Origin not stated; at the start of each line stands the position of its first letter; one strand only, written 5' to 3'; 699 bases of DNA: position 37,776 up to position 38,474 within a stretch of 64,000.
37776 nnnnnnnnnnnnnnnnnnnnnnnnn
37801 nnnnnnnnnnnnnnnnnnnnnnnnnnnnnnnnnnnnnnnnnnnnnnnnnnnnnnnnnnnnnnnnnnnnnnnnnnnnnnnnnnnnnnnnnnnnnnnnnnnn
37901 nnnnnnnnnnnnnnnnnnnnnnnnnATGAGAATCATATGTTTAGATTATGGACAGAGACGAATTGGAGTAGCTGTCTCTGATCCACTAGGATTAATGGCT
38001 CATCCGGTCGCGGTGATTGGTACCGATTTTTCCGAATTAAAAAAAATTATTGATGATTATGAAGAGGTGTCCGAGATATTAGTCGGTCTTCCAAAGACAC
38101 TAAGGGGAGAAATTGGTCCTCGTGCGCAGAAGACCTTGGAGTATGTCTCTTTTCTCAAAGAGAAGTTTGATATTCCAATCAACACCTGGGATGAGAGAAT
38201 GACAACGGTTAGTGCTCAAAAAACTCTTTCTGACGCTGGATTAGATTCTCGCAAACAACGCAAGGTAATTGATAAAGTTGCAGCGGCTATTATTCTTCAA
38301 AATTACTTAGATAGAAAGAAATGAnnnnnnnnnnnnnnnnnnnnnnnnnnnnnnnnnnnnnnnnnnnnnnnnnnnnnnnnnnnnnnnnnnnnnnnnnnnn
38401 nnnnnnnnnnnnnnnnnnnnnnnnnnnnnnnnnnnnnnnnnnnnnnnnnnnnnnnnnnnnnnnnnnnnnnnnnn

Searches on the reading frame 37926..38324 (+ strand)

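Call 13: search_protein_families(library=pfam, proteins=[window:37926-38324:+])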
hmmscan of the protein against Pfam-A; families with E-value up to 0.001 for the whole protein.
window:37926-38324:+ (132 aa): 1 family
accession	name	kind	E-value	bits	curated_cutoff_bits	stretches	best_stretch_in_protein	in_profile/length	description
PF03652.20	RuvX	-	8.5e-40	136.6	29.2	1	1-129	1-133/134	Holliday junction resolvase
